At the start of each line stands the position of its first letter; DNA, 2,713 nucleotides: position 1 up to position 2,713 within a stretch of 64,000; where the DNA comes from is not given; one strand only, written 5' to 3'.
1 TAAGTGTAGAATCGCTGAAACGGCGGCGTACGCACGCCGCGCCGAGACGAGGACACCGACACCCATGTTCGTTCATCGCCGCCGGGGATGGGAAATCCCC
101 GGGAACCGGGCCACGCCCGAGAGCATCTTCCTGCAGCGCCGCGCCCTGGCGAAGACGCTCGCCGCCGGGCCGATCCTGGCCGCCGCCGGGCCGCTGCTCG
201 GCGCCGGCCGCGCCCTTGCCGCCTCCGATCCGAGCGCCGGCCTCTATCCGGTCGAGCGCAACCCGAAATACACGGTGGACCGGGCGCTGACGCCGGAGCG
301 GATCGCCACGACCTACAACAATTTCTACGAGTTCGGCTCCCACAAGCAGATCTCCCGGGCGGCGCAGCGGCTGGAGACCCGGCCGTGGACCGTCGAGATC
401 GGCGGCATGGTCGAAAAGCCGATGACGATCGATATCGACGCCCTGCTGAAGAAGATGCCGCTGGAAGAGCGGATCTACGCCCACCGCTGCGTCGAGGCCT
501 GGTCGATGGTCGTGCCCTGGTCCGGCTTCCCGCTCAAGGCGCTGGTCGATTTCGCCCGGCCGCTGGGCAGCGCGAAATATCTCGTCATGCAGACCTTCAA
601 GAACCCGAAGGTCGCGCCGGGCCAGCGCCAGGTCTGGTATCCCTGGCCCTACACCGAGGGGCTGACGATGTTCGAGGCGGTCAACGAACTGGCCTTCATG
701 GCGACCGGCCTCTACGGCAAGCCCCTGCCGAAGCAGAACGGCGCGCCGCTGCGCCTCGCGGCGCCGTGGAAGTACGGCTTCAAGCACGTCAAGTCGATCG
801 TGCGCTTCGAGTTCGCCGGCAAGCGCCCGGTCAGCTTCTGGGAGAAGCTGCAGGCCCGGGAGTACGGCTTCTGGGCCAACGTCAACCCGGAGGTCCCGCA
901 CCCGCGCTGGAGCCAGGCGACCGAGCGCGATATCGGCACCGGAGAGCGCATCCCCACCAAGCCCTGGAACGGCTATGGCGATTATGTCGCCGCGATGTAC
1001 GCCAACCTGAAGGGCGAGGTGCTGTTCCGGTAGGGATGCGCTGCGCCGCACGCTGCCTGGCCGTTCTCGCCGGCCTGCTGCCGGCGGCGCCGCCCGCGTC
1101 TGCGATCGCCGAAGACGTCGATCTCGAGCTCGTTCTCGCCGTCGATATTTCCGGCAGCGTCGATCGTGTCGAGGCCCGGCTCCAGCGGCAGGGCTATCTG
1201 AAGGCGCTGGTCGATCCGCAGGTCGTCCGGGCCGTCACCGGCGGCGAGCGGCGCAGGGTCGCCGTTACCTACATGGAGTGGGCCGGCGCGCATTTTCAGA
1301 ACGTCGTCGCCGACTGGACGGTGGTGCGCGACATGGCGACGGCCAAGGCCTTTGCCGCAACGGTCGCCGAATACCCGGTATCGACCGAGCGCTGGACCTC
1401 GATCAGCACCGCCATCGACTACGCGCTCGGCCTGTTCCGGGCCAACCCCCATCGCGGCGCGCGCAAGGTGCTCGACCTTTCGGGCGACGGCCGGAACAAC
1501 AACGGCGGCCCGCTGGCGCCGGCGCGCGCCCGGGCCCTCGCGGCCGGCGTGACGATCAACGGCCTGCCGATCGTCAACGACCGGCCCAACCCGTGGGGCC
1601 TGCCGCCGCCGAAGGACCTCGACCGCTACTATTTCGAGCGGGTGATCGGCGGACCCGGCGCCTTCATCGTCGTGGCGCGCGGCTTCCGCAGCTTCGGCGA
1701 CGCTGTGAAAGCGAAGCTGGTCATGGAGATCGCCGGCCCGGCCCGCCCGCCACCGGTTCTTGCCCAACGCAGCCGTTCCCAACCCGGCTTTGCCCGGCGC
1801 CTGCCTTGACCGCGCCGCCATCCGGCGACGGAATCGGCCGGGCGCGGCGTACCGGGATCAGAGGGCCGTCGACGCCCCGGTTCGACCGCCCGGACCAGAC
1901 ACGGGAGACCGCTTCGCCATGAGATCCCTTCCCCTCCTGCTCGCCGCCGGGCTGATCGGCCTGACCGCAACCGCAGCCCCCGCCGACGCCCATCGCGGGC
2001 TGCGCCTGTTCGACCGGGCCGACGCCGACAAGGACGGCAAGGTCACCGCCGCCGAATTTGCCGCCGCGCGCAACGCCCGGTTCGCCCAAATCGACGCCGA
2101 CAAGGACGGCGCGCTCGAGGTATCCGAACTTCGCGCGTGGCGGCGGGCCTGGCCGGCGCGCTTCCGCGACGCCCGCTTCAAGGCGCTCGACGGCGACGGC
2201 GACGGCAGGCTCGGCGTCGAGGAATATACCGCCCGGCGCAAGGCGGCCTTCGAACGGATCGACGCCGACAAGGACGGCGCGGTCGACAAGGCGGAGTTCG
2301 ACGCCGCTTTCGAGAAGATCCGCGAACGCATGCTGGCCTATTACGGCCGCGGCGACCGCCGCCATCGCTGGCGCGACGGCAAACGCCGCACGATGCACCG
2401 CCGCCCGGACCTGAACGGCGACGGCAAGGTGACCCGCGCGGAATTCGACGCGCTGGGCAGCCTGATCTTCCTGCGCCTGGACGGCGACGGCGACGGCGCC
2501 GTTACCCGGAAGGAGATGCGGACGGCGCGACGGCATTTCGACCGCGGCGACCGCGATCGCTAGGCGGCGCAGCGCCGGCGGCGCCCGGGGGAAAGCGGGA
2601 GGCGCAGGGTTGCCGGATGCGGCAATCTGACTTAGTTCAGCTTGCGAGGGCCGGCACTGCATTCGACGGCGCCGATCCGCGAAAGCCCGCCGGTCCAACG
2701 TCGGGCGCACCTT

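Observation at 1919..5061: Two secreted EF-hand Ca-binding proteins directly upstream of an ECF sigma / anti-sigma / CpxP-like triad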

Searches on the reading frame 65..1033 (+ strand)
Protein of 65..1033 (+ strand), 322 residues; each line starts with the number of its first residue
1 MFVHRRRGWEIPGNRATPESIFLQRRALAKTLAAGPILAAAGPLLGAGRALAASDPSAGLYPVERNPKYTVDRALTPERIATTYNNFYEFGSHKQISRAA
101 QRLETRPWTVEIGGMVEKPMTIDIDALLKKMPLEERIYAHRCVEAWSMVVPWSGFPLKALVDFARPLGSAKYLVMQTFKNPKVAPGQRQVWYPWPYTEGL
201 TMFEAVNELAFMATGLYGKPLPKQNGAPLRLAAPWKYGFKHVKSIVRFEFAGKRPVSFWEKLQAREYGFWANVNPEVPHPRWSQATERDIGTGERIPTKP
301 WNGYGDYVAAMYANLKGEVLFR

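Call 3: search_protein_families(library=pfam, proteins=[window:65-1033:+], max_evalue=0.01)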
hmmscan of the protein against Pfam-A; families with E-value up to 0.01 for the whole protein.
window:65-1033:+ (322 aa): 1 family
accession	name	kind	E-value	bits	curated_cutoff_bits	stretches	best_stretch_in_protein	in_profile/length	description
PF00174.25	Oxidored_molyb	-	6.1e-28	97.9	24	1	103-259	7-169/169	Oxidoreductase molybdopterin binding domain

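Call 4: search_protein_families(library=ncbifam, proteins=[window:65-1033:+], max_evalue=0.01)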
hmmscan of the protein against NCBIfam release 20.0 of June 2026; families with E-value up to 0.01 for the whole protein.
window:65-1033:+ (322 aa): 4 families
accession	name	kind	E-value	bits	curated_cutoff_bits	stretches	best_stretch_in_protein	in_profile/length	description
NF003767.0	PRK05363.1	equivalog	1.1e-122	409.3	207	1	3-317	3-316/320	protein-methionine-sulfoxide reductase catalytic subunit MsrP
NF052245.1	SorA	equivalog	2.8e-08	32.9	600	1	151-261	153-256/396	SorA family sulfite dehydrogenase catalytic subunit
NF052247.1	SorT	equivalog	0.00037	19.4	570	1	207-253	199-245/387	SorT family sulfite dehydrogenase catalytic subunit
TIGR04555.1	sulfite_DH_soxC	equivalog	0.0057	15.7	420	0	208-252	212-256/408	sulfite dehydrogenase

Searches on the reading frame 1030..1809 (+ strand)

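Call 3: search_protein_families(library=pfam, proteins=[window:1030-1809:+], max_evalue=0.01)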
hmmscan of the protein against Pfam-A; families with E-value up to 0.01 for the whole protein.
window:1030-1809:+ (259 aa): 2 families
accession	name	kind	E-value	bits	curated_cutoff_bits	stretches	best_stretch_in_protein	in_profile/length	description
PF06707.17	DUF1194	-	6.1e-73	244.9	27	1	29-237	1-205/206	Protein of unknown function (DUF1194)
PF00092.34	VWA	-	1.2e-05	26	23.8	1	34-179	2-137/174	von Willebrand factor type A domain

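Call 4: search_protein_families(library=ncbifam, proteins=[window:1030-1809:+], max_evalue=0.01)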
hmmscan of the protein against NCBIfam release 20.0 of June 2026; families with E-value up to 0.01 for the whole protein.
window:1030-1809:+ (259 aa): 0 families

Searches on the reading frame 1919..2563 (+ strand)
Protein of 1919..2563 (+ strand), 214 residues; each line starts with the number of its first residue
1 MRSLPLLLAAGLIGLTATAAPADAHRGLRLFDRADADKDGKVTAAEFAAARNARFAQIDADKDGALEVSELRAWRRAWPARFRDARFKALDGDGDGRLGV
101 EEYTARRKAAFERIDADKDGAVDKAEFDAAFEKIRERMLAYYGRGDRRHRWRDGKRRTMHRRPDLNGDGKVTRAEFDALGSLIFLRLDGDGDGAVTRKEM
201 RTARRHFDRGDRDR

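Call 3: search_protein_families(library=pfam, proteins=[window:1919-2563:+], max_evalue=0.01)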
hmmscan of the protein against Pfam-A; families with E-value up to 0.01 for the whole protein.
window:1919-2563:+ (214 aa): 9 families
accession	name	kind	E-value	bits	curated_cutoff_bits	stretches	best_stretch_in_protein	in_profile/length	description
PF13202.12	EF-hand_5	-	6e-30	101.7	25.9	4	108-128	2-22/25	EF hand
PF00036.39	EF-hand_1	-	1.5e-26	90.4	25.4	2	108-133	3-28/29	EF hand domain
PF13405.12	EF-hand_6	-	8.3e-25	84.5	25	2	108-133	3-28/30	EF-hand domain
PF13499.12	EF-hand_7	-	1e-21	77.5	30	2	108-176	5-62/67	EF-hand domain pair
PF13833.12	EF-hand_8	-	4.4e-11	42.8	28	0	111-127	31-47/54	EF-hand domain pair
PF10591.15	SPARC_Ca_bdg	-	7.9e-07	29.8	22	0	29-49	92-112/113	Secreted protein acidic and rich in cysteine Ca binding region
PF25578.1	EF-hand_STIM1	-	3.3e-06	27.5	32.2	0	112-128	28-44/80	Stromal interaction molecule 1-like, EF-hand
PF00404.24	Dockerin_1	-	0.00025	21.6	22.9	0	161-178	34-51/57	Dockerin type I domain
PF12763.14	EH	-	0.00064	20.1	22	0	29-52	44-67/101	EH domain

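Call 4: search_protein_families(library=ncbifam, proteins=[window:1919-2563:+], max_evalue=0.01)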
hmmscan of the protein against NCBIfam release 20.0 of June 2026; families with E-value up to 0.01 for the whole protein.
window:1919-2563:+ (214 aa): 4 families
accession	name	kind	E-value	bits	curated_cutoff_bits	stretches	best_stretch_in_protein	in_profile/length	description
NF053806.1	lanmdlnLanM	equivalog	9.6e-24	83.9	135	1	5-129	7-121/132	lanmodulin LanM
NF041410.1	XopAW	subfamily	6.2e-20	72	120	2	108-205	66-163/235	XopAW family type III secretion system calcium-binding effector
NF038285.1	deiodinase_rel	hypoth_equivalog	4.4e-12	46.1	250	2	30-133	42-142/347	deiodinase family protein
NF008965.0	PRK12309.1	equivalog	8.7e-11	41.4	550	1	160-202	340-381/392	transaldolase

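Call 52: search_protein_families(library=pfam, alignment_id=A4, max_evalue=0.001)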
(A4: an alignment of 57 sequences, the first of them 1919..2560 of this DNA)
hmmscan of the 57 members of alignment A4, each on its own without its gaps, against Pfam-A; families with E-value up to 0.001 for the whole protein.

A. member 1, window:1919-2560:+ (214 aa): 9 families
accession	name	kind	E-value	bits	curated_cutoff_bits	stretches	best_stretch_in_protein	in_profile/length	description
PF13202.12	EF-hand_5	-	6e-30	101.7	25.9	3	108-128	2-22/25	EF hand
PF00036.39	EF-hand_1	-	1.5e-26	90.4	25.4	2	108-133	3-28/29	EF hand domain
PF13405.12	EF-hand_6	-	8.3e-25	84.5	25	0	108-133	3-28/30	EF-hand domain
PF13499.12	EF-hand_7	-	1e-21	77.5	30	2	108-176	5-62/67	EF-hand domain pair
PF13833.12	EF-hand_8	-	4.4e-11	42.8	28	0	111-127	31-47/54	EF-hand domain pair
PF10591.15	SPARC_Ca_bdg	-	7.9e-07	29.8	22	0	29-49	92-112/113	Secreted protein acidic and rich in cysteine Ca binding region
PF25578.1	EF-hand_STIM1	-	3.3e-06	27.5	32.2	0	112-128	28-44/80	Stromal interaction molecule 1-like, EF-hand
PF00404.24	Dockerin_1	-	0.00025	21.6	22.9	0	161-178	34-51/57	Dockerin type I domain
PF12763.14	EH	-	0.00064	20.1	22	0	29-52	44-67/101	EH domain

B. families by the number of members that match (of 57 scanned): 10 families
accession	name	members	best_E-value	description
PF13202.12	EF-hand_5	57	1.3e-37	EF hand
PF00036.39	EF-hand_1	57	8.7e-30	EF hand domain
PF13405.12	EF-hand_6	57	8.1e-28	EF-hand domain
PF13499.12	EF-hand_7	57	4.6e-25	EF-hand domain pair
PF13833.12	EF-hand_8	42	7.6e-15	EF-hand domain pair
PF10591.15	SPARC_Ca_bdg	40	2.2e-16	Secreted protein acidic and rich in cysteine Ca binding region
PF00404.24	Dockerin_1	33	2.8e-09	Dockerin type I domain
PF25578.1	EF-hand_STIM1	18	3.3e-08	Stromal interaction molecule 1-like, EF-hand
PF23657.1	DUF7151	3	2.1e-09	Domain of unknown function (DUF7151)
PF12763.14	EH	1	0.00064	EH domain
